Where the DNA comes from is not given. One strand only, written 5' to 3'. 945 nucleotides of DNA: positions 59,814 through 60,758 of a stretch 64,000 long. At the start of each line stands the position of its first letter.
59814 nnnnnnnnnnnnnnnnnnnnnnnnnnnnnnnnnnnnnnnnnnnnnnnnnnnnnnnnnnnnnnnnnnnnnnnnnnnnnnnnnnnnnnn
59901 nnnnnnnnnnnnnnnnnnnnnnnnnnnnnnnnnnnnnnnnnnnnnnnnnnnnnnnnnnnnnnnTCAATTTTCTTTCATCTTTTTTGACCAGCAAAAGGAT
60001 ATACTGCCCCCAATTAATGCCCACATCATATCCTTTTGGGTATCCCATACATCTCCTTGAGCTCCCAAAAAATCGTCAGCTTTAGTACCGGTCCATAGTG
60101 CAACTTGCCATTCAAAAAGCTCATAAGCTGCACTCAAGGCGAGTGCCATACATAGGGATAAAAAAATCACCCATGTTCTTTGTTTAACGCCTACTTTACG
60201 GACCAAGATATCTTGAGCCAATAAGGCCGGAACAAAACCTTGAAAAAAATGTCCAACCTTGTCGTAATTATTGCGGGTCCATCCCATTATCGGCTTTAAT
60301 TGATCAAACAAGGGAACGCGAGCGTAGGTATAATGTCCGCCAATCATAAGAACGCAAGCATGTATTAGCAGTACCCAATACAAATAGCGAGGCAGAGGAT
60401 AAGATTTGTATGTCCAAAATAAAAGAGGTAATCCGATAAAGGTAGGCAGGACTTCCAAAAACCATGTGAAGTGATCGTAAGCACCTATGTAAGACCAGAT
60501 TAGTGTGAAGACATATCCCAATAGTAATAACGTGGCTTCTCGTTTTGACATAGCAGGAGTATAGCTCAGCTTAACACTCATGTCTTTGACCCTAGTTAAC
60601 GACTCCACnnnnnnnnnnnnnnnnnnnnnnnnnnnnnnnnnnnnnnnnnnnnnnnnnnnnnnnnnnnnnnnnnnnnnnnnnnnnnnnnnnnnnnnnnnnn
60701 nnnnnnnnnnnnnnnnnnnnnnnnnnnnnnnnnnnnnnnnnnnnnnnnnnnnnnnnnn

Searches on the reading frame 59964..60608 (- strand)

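Call 75: search_protein_families(library=pfam, proteins=[window:59964-60608:-], max_evalue=0.001)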
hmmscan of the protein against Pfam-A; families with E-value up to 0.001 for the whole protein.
window:59964-60608:- (214 aa): 1 family
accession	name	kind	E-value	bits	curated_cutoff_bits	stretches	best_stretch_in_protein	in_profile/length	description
PF09997.14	DUF2238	-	3.1e-56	189.6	26.4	1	58-197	2-140/140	Predicted membrane protein (DUF2238)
